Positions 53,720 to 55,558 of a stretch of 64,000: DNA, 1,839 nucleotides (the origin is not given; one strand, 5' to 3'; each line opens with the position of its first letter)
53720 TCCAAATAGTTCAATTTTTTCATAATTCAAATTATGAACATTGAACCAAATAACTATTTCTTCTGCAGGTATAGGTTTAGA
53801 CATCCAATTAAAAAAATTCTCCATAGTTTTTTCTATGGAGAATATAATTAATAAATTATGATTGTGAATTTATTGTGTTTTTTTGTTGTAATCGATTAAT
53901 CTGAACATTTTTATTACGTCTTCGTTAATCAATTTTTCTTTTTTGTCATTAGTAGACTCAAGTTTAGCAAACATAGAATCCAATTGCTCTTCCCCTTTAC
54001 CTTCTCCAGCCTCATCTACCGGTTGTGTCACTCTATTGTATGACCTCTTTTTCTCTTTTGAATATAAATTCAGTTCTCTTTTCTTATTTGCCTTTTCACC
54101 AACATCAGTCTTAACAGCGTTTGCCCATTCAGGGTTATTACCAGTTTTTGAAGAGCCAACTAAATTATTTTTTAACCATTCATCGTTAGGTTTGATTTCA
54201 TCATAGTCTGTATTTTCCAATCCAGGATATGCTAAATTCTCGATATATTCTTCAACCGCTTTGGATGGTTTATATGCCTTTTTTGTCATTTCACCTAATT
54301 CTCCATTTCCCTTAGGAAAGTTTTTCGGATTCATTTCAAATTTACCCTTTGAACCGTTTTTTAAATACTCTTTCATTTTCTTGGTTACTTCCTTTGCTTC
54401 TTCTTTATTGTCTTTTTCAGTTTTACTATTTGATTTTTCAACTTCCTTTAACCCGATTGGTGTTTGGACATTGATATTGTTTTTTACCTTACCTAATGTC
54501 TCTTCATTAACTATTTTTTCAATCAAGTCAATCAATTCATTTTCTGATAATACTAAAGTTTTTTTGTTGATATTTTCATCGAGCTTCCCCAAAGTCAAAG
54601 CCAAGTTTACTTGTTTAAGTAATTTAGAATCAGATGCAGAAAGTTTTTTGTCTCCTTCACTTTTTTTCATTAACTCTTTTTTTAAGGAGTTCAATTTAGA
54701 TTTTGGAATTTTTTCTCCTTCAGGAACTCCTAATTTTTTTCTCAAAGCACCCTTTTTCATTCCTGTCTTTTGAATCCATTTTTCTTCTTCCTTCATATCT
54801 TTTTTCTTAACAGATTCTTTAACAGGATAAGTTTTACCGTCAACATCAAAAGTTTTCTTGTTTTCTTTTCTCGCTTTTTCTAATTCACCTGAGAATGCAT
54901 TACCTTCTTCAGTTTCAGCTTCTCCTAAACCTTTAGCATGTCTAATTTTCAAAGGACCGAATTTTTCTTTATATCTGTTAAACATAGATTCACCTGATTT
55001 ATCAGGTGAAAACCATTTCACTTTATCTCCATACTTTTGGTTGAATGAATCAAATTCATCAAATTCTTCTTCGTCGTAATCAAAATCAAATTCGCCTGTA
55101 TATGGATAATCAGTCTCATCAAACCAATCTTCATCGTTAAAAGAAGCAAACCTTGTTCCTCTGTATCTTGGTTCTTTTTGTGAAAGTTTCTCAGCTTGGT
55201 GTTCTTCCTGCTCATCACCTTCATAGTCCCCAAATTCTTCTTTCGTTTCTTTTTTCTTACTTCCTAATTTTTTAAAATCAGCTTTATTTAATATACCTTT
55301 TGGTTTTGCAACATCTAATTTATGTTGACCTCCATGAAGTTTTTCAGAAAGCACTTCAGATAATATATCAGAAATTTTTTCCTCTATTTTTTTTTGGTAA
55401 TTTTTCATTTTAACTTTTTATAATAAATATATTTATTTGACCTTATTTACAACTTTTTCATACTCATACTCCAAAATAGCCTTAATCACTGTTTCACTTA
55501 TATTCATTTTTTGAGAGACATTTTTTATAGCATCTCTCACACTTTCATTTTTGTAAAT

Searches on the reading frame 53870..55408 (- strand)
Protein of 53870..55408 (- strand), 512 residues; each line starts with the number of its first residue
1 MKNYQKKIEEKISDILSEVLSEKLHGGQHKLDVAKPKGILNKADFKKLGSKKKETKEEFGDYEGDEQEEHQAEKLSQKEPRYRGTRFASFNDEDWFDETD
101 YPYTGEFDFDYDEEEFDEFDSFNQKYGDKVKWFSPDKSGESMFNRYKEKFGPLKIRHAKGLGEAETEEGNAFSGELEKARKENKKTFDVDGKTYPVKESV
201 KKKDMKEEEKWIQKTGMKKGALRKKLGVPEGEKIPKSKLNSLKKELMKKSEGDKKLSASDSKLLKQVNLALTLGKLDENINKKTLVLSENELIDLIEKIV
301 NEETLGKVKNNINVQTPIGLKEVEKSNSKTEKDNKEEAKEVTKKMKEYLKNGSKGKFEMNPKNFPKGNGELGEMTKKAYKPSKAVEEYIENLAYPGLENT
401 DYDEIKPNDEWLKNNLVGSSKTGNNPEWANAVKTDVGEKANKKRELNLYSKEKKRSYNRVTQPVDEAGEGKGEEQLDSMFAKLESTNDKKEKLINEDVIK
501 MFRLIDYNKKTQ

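Call 13: search_protein_families(library=phrogs, proteins=[window:53870-55408:-], max_evalue=0.001)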
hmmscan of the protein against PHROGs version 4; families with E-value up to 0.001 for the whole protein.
window:53870-55408:- (512 aa): 0 families

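Call 28: find_encoding_contigs(protein=window:53870-55408:-, flank=10000, max_places=2)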
Protein window:53870-55408:- (512 aa): 2 contigs read that carry it; 2 places shown.
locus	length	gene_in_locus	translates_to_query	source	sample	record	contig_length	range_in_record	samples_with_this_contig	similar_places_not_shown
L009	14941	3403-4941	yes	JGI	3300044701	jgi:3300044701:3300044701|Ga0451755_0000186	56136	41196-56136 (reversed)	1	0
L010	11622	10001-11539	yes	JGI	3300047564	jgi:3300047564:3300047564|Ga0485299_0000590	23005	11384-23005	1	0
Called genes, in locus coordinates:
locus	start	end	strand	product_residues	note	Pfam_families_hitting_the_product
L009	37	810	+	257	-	-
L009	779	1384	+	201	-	PF01510:Amidase_2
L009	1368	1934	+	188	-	-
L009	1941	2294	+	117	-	-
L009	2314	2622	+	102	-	-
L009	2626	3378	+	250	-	PF18905:DUF5661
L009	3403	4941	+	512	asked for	-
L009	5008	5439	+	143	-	-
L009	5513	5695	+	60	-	PF07432:Hc1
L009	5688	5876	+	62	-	-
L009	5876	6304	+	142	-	-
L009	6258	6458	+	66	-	-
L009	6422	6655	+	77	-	-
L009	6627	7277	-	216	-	-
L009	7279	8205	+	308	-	PF00226:DnaJ, PF01556:DnaJ_C, PF00684:DnaJ_CXXCXGXG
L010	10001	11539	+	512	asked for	-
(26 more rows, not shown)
